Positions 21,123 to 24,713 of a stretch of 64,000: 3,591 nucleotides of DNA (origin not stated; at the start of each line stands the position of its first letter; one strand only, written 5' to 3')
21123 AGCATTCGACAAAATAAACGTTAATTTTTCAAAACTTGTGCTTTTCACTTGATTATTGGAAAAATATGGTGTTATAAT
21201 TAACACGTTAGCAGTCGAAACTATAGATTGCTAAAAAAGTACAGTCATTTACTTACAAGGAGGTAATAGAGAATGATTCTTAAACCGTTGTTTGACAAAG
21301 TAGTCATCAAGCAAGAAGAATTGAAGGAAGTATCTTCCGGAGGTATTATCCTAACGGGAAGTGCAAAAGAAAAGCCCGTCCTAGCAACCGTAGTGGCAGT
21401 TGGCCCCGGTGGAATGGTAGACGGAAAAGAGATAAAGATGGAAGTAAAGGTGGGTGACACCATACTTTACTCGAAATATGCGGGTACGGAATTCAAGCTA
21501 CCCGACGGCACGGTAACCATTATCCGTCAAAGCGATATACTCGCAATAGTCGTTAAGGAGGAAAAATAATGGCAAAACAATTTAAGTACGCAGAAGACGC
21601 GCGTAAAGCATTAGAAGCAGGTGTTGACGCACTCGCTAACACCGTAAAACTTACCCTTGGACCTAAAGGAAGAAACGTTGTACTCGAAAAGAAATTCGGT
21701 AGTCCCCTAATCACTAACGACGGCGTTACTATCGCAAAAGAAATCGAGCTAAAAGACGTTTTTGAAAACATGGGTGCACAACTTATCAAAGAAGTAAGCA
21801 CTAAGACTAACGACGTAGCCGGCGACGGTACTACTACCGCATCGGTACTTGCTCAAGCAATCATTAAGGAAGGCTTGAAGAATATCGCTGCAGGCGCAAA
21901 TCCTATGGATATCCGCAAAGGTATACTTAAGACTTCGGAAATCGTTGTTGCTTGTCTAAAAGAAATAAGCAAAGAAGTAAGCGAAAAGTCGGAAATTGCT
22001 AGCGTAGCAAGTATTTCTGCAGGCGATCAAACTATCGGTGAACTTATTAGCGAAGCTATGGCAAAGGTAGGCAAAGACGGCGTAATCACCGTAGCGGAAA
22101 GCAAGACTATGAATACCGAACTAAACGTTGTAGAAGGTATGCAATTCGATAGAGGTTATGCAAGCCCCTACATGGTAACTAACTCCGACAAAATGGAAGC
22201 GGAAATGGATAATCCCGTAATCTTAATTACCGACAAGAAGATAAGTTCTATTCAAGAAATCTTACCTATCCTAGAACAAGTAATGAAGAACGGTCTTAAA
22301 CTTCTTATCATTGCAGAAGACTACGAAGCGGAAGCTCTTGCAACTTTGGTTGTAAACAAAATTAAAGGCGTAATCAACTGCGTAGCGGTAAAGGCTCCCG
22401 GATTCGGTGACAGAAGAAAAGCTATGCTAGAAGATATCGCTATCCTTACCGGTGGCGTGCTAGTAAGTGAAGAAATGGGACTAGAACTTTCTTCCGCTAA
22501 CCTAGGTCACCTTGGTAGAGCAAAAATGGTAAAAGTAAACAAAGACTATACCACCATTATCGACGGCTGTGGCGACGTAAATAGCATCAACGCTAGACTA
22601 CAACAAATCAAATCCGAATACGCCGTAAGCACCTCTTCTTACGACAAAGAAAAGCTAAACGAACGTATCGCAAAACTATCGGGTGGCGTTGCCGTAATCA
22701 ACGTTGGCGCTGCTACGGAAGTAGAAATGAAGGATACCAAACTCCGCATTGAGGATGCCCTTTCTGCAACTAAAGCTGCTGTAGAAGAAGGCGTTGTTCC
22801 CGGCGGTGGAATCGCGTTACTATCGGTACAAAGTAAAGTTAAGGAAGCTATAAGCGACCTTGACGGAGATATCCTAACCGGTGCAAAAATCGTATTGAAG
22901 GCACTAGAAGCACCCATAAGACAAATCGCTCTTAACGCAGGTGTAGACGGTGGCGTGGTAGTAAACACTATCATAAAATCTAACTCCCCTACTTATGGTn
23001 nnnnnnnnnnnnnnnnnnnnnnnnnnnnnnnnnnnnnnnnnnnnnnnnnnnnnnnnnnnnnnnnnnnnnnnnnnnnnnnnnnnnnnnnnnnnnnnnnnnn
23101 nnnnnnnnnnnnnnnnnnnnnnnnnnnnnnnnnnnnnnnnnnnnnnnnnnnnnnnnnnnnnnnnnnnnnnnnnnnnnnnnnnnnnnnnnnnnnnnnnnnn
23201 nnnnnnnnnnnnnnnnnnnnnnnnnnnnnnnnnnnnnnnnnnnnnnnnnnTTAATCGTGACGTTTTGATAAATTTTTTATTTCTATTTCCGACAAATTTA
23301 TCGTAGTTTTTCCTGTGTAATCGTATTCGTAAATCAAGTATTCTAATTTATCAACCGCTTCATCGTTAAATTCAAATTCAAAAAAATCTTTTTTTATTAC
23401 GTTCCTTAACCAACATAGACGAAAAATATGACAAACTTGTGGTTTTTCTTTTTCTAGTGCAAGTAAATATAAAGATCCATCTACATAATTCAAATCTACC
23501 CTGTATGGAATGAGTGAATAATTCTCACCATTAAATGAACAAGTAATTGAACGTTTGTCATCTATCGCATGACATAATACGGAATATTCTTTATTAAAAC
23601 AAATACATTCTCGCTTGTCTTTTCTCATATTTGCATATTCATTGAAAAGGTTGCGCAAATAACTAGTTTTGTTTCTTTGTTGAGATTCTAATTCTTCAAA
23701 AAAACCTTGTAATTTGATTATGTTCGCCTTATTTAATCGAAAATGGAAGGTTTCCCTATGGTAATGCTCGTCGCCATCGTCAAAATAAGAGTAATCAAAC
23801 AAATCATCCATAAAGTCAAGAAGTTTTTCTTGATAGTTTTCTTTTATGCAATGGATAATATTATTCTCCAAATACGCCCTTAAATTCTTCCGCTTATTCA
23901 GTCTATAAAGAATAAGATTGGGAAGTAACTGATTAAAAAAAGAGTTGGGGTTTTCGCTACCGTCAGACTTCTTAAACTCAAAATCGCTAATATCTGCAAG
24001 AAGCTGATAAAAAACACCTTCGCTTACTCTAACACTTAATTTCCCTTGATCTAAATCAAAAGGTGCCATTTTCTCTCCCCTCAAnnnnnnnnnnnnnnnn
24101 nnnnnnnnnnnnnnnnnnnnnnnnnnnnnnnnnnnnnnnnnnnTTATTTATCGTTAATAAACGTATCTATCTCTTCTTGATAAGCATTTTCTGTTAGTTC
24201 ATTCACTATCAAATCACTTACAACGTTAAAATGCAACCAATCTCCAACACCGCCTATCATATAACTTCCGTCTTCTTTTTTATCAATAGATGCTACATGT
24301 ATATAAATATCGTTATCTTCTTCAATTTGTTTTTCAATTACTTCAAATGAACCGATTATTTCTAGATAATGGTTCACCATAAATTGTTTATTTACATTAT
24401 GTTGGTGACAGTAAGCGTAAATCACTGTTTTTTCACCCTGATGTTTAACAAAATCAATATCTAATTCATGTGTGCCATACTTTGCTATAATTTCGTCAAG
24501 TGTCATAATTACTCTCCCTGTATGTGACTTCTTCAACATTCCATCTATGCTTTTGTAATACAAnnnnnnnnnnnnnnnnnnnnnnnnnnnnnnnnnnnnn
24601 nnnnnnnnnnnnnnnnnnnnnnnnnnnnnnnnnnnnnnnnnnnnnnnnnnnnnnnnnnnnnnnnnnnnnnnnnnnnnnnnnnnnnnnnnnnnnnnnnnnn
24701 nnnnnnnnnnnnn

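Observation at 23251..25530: An AT-rich four-gene accessory cassette lies between groEL and tRNA-Gln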

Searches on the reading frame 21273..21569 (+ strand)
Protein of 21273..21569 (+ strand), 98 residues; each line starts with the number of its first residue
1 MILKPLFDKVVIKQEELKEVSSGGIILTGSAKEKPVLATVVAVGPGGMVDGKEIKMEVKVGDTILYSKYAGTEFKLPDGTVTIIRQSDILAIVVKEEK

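Call 59: find_encoding_contigs(protein=window:21273-21569:+, flank=8000, max_places=10)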
Protein window:21273-21569:+ (98 aa): 23 contigs read that carry it; 10 places shown.
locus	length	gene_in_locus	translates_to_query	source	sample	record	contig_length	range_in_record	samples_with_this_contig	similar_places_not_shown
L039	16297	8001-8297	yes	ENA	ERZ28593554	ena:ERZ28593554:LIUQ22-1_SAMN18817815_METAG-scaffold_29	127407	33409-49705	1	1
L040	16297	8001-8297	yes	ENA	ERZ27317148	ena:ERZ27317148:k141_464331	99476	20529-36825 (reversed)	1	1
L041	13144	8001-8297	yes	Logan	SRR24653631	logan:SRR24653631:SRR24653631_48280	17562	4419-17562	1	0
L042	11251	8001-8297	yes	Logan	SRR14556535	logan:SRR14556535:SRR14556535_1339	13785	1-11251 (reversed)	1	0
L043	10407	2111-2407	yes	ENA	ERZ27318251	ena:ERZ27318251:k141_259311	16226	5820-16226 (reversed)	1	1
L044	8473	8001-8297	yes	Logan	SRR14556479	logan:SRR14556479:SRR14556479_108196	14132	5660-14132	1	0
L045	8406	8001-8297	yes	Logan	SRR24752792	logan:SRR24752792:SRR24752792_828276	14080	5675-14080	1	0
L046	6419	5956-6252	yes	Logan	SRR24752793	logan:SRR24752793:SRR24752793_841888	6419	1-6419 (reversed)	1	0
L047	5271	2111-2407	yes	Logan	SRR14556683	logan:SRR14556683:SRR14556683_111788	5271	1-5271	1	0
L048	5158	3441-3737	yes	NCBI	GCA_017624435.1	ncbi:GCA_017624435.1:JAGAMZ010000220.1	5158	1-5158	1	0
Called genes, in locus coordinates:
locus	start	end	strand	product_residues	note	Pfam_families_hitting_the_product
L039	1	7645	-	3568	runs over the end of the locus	PF18887:MBG_3 (weak), PF18657:YDG, PF18887:MBG_3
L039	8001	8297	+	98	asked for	PF00166:Cpn10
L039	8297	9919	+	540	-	PF00118:Cpn60_TCP1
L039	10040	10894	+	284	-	PF13349:DUF4097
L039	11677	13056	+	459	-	PF00929:RNase_T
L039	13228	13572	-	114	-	PF05635:23S_rRNA_IVP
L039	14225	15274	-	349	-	PF00814:TsaD, PF22521:HypF_C_2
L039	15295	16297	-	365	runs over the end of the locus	PF03462:PCRF, PF00472:RF-1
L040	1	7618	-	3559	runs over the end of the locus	PF18887:MBG_3 (weak), PF18657:YDG, PF18887:MBG_3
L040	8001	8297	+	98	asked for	PF00166:Cpn10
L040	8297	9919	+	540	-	PF00118:Cpn60_TCP1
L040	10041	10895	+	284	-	PF13349:DUF4097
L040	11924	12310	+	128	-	PF00533:BRCT (weak)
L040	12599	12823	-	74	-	PF05635:23S_rRNA_IVP (weak)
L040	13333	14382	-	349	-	PF00814:TsaD, PF22521:HypF_C_2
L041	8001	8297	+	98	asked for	PF00166:Cpn10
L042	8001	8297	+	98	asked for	PF00166:Cpn10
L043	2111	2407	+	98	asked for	PF00166:Cpn10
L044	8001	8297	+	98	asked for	PF00166:Cpn10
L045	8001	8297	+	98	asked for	PF00166:Cpn10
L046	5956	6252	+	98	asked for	PF00166:Cpn10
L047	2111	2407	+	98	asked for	PF00166:Cpn10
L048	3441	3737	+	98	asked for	PF00166:Cpn10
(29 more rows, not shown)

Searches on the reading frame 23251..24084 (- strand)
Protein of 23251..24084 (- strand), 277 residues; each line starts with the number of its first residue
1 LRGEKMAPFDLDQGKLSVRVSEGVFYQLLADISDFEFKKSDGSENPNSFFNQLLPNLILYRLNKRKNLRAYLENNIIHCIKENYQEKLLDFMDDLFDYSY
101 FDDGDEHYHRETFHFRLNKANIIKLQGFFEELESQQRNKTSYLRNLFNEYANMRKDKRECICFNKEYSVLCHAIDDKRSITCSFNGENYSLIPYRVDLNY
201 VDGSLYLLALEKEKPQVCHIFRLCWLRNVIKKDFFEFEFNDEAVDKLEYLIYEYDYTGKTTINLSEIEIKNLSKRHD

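Call 4: search_protein_families(library=pfam, proteins=[window:23251-24084:-], max_evalue=1)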
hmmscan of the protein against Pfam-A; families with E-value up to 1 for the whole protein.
window:23251-24084:- (277 aa): 2 families
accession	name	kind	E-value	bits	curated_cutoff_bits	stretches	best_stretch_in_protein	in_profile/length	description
PF23986.1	Pam3_gp59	-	0.11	13.3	27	1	240-261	50-71/76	Phage Pam3 gp59 related protein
PF23803.1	Phage_TAC_17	-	0.19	12.2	27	1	101-149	8-54/178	Phage tail assembly chaperone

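Call 5: search_protein_families(library=padloc, proteins=[window:23251-24084:-], max_evalue=1)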
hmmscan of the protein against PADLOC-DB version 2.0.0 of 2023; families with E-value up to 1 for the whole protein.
window:23251-24084:- (277 aa): 1 family
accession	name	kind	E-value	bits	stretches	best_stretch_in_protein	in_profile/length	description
PDLC01652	WYL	-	0.0062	14.9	1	169-238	22-83/162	"CAS-I,CAS-II,CAS-III,CAS-IV,CAS-V,CAS-VI; associated_signaling"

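Call 6: search_protein_families(library=ncbifam, proteins=[window:23251-24084:-], max_evalue=1)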
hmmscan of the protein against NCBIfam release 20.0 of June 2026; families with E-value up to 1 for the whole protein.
window:23251-24084:- (277 aa): 0 families

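Call 7: search_protein_families(library=phrogs, proteins=[window:23251-24084:-], max_evalue=1)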
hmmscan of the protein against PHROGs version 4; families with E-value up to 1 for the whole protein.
window:23251-24084:- (277 aa): 1 family
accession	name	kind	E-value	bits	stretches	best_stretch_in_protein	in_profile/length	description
phrog_25525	-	unknown function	0.3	12.7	1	73-118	22-63/71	-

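Call 13: search_solved_structures(query=window:23251-24069:-, max_evalue=10)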
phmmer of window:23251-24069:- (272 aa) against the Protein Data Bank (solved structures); distinct sequences matched with E-value up to 10: 1.
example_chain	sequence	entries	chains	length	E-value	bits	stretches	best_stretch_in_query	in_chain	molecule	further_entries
3dxl_A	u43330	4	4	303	0.058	16.4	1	112-200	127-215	Allergen Aed a 2 | D7 protein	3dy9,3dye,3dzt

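Call 45: find_homologous_proteins(query=A2, max_evalue=0.001)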
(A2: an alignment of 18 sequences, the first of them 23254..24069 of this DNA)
Query A2 (18 sequences) (272 aa, profile of the alignment): 142 proteins with E <= 0.001 among 2691 candidates; the best 120 are listed.
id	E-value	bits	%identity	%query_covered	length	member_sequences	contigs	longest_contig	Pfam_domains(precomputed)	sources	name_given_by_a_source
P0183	4.1e-90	320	72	97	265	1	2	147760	-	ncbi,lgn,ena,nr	ncbi:MAG: hypothetical protein IJX98_06900 [Clostridia bacterium]|nr:hypothetical protein [Clostridi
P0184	1.9e-89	317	25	77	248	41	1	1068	-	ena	-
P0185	2.7e-89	317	25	78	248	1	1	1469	-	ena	-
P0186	2.3e-88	314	97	100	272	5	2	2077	-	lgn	-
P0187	3.2e-88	313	24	86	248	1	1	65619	-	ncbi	-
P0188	5.2e-88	313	24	70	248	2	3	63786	-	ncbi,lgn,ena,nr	ncbi:MAG: hypothetical protein IJY18_06140 [Clostridia bacterium]|nr:hypothetical protein [Clostridi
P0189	1.1e-87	312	25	73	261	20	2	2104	-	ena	-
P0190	1.7e-87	311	24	69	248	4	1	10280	-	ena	-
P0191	2.2e-87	311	28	86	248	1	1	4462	-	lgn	-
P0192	2.5e-87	311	77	97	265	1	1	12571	-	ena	-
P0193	3.5e-87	310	24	70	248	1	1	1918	-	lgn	-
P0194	4.3e-87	310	67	96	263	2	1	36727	-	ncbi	-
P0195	4.9e-87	310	25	73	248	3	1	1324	-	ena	-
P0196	7.9e-87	309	24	75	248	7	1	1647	-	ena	-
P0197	8.9e-87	309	24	86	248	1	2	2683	-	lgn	-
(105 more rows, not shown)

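Call 54: predict_structure(alignment_id=A3)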
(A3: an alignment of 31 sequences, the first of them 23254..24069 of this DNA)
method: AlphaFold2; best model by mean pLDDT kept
length: 272 residues; sequences in the alignment: 31
mean_pLDDT: 87.9   pTM: 0.83
mean pLDDT of the five models: 87.9, 87.5, 87.2, 86.5, 85.9
residues with pLDDT >= 90: 165; 70-90: 81; 50-70: 20; < 50: 6
segments of 3 or more residues with pLDDT < 50: none
pLDDT, mean of each block of 10 residues (from residue 1): 77 91 97 94 97 91 87 86 77 56 80 94 86 85 93 96 96 95 95 92 94 96 88 87 91 90 69 41
secondary structure, 60 per line:
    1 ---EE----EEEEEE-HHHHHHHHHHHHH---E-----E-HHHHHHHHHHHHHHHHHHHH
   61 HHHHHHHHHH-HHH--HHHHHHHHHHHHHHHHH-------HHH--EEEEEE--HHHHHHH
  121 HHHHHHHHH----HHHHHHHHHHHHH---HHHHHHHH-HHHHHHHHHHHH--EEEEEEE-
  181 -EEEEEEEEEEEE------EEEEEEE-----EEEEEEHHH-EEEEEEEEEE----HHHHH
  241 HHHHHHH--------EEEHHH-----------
elements in order: E10-15 H17-29 H41-70 H77-93 E106-111 H114-129 H134-146 H150-157 H159-170 E173-179 E182-193 E200-206 E212-217 E222-231 H236-247 E256-258
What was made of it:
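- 23251..24069 (-): Gene D, 272 aa. Its predicted architecture is RHH1 (beta 10-15, H17-29, H41-70), a helical insert, RHH2 (beta 106-111, H114-146) and a WYL barrel (173-231). The AF2 model has pLDDT 87.9 and pTM 0.83 (call 54).
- On HTH-WYL-WCX regulators (BrxR/CapW/DriD/PafBC type): The N-terminal half is predicted as two RHH motifs, and only about 40 residues follow the barrel (call 54).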

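Call 56: fold_search(model_id=the predicted structure, library=pdb)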
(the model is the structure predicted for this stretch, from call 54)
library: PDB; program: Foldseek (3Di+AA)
matches with E <= 10: 725; with E <= 0.001: 4
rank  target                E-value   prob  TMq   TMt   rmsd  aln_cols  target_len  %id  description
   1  6oaw_A                1.1e-09  1.00  0.62  0.46   6.2       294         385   15  Crystal structure of a CRISPR Cas-related protein (released 2019-04-10)
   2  6oaw_B                2.2e-09  1.00  0.64  0.47   6.0       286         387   16  Crystal structure of a CRISPR Cas-related protein (released 2019-04-10)
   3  9cu3_A                3.8e-04  1.00  0.26  0.34   4.3       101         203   21  Allosteric mechanism of DriD transcription activator (released 2025-04-23)
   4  8tpk_A                7.6e-04  1.00  0.24  0.21  10.8       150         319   15  P6522 crystal form of C. crescentus DriD-ssDNA-DNA complex (released 2023-11-29)
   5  7tzv_A                1.0e-03  1.00  0.26  0.36   1.6        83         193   18  Structure of DriD C-domain bound to 9mer ssDNA (released 2022-06-01)
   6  9cu3_B                1.5e-03  1.00  0.26  0.35   1.6        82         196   18  Allosteric mechanism of DriD transcription activator (released 2025-04-23)
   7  7qfz_A                1.5e-03  1.00  0.24  0.23   2.8        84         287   15  BrxR, a WYL-domain containing transcriptional regulator (released 2022-05-18)
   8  7qfz_D                1.8e-03  1.00  0.24  0.22   2.9        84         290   15  BrxR, a WYL-domain containing transcriptional regulator (released 2022-05-18)
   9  9fnd_X                1.9e-03  1.00  0.27  0.23   8.1       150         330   13  Transcriptional activator PafBC bound to mycobacterial RNA polymerase (released 2025-02-12)
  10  7qfz_G                2.4e-03  1.00  0.24  0.23   3.0        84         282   15  BrxR, a WYL-domain containing transcriptional regulator (released 2022-05-18)
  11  7qfz_C                2.6e-03  1.00  0.24  0.22   2.9        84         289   17  BrxR, a WYL-domain containing transcriptional regulator (released 2022-05-18)
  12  7qfz_B                2.9e-03  1.00  0.24  0.23   2.8        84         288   15  BrxR, a WYL-domain containing transcriptional regulator (released 2022-05-18)
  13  7qfz_H                3.9e-03  1.00  0.24  0.24   3.0        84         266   15  BrxR, a WYL-domain containing transcriptional regulator (released 2022-05-18)
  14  6sj9_A                4.1e-03  0.90  0.25  0.11  19.5       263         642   11  Proteasome accessory factor B/C (PafBC) of Arthrobacter aurescens (released 2019-10-16)
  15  7qfz_E                4.6e-03  1.00  0.24  0.23   2.8        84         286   15  BrxR, a WYL-domain containing transcriptional regulator (released 2022-05-18)
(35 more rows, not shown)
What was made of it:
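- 23251..24069 (-): Foldseek gives 6oaw (RspWYL1) at E 1e-9 and TMq 0.62, and the WYL domains of DriD, BrxR, PafBC and CapW at probability 1.0 (call 56).
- On WYL-domain proteins (for D): Foldseek gives probability 1.0 to the WYL domains of DriD, BrxR, PafBC and CapW (call 56).
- On WYL1, type VI-D CRISPR accessory protein: Foldseek gives 6oaw_A/B at E 1e-9 to 2e-9 and TMq 0.62-0.64 over 286-294 columns (call 56).
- Closest known: WYL1. Same: D's predicted structure matches it over nearly its whole length (Foldseek E 1e-9, TMq 0.62, 294 columns; call 56).
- Closest known: HTH-WYL-WCX regulators of defence operons. Same: The WYL ligand-sensing barrel is shared (Foldseek probability 1.0, rmsd 1.6-3 Å over about 84 residues; call 56).
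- Checked: The predicted WYL barrel matches DriD, BrxR, PafBC and CapW at Foldseek probability 1.0 (call 56).
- Its fold matches WYL1 and the WYL domains of known transcription factors (call 56). D's nearest structure is a CRISPR accessory protein (call 56).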

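Call 92: search_dna_similar(query=window:23254-24069:-, collection=phages, mode=protein, max_evalue=0.01)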
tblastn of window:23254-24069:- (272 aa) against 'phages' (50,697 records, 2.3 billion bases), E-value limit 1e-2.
No match.

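Call 94: search_dna_similar(query=window:23254-24069:-, collection=plasmids, mode=protein, max_evalue=0.01)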
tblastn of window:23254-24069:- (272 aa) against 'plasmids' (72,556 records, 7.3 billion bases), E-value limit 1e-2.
No match.

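Call 102: search_solved_structures(query=A3, max_evalue=10, show_alignments=2)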
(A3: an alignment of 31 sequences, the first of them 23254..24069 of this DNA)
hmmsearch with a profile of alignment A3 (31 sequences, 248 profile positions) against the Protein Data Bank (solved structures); distinct sequences matched with E-value up to 10: 6.
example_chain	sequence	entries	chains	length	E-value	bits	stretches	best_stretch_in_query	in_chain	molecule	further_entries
6mzf_E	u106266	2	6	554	0.14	14.6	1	59-160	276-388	Protein Stu2p/Alp14p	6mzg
4gcz_A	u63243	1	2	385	0.27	13.7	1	153-235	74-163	Blue-light photoreceptor, Sensor protein fixL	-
8fn9_B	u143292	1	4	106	0.34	13.4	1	20-53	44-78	Receptor-type tyrosine-protein phosphatase zeta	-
8fn8_B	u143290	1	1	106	0.34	13.4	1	20-53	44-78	Receptor-type tyrosine-protein phosphatase zeta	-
6n63_A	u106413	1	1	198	0.79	12.2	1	29-124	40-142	ENCAPSULIN CARGO PROTEIN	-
8iuf_S2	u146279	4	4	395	1.8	11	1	72-115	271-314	NDUFS2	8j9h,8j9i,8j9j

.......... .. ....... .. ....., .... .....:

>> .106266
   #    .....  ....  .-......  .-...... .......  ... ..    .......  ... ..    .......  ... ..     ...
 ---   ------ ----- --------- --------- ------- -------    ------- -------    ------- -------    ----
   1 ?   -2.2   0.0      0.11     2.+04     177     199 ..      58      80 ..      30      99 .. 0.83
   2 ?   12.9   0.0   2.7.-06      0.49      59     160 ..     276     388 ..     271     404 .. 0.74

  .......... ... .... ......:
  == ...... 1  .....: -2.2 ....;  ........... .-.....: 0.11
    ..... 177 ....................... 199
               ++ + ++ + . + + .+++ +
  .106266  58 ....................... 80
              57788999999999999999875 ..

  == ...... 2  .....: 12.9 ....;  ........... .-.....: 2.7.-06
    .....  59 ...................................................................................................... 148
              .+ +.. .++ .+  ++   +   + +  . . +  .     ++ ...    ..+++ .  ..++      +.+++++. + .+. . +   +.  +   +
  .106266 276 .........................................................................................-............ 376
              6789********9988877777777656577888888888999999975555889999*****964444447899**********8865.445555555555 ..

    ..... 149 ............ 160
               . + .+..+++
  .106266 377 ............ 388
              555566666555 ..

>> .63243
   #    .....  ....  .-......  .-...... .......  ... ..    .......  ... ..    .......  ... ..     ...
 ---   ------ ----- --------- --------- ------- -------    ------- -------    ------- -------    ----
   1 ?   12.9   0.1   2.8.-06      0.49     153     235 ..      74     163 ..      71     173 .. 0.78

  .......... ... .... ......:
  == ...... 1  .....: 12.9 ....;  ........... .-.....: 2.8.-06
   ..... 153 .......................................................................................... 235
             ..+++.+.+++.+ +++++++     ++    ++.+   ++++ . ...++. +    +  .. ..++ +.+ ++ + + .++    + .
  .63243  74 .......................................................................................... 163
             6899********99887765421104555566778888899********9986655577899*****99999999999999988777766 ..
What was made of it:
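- Closest known: WYL1. Different: There is no sequence similarity detectable by HMM (call 102).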

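Call 103: search_protein_families(library=padloc, alignment_id=A3, max_evalue=0.1)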
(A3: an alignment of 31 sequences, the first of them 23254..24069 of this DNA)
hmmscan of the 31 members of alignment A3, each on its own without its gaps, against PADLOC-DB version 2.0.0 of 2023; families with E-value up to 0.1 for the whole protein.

A. member 1, window:23254-24069:- (272 aa): 1 family
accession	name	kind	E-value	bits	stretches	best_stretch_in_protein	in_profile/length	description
PDLC01652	WYL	-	0.006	14.9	1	164-233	22-83/162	"CAS-I,CAS-II,CAS-III,CAS-IV,CAS-V,CAS-VI; associated_signaling"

B. families by the number of members that match (of 31 scanned): 5 families
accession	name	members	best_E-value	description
PDLC01652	WYL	9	1.2e-05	"CAS-I,CAS-II,CAS-III,CAS-IV,CAS-V,CAS-VI; associated_signaling"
PDLC01612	Csm2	1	0.002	CAS-III-A; effector_SS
PDLC04778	PDC-M70A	1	0.019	-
PDLC04595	PDC-M35B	1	0.022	-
PDLC03142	Specificity_I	1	0.064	Type I specificity subunit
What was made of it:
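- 23251..24069 (-): The PADLOC WYL HMM hits 9 of 31 members (call 103).
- On WYL-domain proteins (for D): The PADLOC WYL HMM hits 9 of 31 family members, best E 1.2e-5, and the window protein at E 0.006 (calls 5, 103).
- Checked: The PADLOC WYL HMM hits 9 of 31 family members, best E 1.2e-5 (calls 5, 103).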

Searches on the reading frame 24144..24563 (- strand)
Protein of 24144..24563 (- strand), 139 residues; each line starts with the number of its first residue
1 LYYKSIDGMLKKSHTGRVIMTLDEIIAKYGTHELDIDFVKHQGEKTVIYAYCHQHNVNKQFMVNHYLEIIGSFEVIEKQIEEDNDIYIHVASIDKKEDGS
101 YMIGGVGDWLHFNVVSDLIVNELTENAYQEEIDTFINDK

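Call 4: search_protein_families(library=pfam, proteins=[window:24144-24563:-], max_evalue=1)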
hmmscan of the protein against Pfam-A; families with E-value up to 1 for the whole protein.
window:24144-24563:- (139 aa): 1 family
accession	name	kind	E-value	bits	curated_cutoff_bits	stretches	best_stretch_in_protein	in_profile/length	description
PF19874.4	DUF6347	-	0.034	14.9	25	1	63-108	52-98/124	Family of unknown function (DUF6347)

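Call 5: search_protein_families(library=padloc, proteins=[window:24144-24563:-], max_evalue=1)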
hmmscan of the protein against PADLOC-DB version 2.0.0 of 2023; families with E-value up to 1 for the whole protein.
window:24144-24563:- (139 aa): 0 families

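Call 6: search_protein_families(library=ncbifam, proteins=[window:24144-24563:-], max_evalue=1)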
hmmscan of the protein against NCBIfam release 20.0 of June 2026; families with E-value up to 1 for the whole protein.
window:24144-24563:- (139 aa): 2 families
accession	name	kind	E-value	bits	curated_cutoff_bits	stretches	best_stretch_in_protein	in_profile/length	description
TIGR01091.1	upp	equivalog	0.0065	16.2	208.35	1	65-108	154-198/207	uracil phosphoribosyltransferase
NF001097.0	PRK00129.1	equivalog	0.016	15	114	1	65-108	156-200/209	uracil phosphoribosyltransferase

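Call 7: search_protein_families(library=phrogs, proteins=[window:24144-24563:-], max_evalue=1)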
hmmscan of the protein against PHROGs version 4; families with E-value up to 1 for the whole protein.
window:24144-24563:- (139 aa): 1 family
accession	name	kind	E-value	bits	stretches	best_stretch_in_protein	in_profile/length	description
phrog_2495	-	unknown function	0.0074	17.6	1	46-98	38-88/112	-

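Call 53: search_protein_families(library=pfam, proteins=[window:24147-24506:-], max_evalue=1)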
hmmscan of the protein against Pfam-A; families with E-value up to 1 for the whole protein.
window:24147-24506:- (120 aa): 1 family
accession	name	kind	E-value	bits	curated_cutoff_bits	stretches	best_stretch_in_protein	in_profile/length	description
PF19874.4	DUF6347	-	0.027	15.2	25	1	43-89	51-98/124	Family of unknown function (DUF6347)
